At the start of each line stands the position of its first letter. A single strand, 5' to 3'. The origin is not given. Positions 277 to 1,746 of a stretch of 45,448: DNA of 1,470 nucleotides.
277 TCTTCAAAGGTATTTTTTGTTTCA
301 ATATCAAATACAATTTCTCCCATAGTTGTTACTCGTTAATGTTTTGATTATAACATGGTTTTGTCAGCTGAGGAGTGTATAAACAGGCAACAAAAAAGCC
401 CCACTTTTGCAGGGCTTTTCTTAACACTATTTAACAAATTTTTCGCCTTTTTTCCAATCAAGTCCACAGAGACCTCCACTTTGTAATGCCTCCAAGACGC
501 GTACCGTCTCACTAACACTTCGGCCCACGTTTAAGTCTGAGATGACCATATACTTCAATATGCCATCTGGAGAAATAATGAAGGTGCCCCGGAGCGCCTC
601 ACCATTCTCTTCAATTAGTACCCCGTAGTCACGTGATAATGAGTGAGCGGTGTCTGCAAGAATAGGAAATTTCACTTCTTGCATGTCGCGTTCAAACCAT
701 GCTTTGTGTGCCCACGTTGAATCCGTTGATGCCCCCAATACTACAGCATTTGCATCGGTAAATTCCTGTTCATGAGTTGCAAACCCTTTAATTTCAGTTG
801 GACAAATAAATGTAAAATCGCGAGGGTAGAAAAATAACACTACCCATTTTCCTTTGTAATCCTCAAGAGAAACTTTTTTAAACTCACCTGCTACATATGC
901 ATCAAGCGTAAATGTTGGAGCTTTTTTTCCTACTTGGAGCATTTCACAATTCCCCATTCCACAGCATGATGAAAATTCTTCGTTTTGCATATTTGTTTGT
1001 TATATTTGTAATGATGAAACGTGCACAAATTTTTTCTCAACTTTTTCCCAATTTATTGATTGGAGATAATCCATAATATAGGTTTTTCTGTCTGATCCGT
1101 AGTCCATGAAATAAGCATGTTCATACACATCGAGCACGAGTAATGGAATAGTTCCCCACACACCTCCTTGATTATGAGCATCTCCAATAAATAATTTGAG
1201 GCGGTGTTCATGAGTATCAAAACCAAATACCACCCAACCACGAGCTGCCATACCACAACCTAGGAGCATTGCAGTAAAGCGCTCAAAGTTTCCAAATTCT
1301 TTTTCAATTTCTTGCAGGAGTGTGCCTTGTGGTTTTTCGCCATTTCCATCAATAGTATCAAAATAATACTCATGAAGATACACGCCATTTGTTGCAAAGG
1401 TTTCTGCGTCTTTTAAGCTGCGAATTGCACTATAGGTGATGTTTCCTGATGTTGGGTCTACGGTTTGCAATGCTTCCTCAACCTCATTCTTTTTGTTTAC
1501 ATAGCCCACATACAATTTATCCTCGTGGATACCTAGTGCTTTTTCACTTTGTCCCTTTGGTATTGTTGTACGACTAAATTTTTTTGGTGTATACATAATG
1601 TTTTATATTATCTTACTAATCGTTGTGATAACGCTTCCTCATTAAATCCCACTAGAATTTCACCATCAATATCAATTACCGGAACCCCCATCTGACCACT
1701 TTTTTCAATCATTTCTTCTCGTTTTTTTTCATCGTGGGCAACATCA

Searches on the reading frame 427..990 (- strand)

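Call 91: search_protein_families(library=pfam, proteins=[window:427-990:-], max_evalue=0.00001)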
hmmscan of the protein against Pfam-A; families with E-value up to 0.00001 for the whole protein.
window:427-990:- (187 aa): 2 families
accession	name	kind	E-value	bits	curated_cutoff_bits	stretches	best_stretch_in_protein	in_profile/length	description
PF00578.27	AhpC-TSA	-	2.9e-40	137.5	26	1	20-148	1-124/124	AhpC/TSA family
PF08534.16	Redoxin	-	3.4e-20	72.8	26.6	1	19-164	1-146/148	Redoxin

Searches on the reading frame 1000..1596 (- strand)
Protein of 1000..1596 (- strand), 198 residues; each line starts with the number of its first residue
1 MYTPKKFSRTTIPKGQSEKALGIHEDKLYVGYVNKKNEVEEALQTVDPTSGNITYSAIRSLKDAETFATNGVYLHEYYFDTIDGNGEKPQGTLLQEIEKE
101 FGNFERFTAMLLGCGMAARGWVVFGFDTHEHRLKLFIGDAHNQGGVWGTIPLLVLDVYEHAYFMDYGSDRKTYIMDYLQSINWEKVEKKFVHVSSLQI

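Call 91: search_protein_families(library=pfam, proteins=[window:1000-1596:-], max_evalue=0.00001)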
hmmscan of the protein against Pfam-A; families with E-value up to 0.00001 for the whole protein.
window:1000-1596:- (198 aa): 1 family
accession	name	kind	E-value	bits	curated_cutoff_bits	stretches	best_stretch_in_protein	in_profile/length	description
PF02777.23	Sod_Fe_C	-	2.7e-23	82.4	20.9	1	89-188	1-101/102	Iron/manganese superoxide dismutases, C-terminal domain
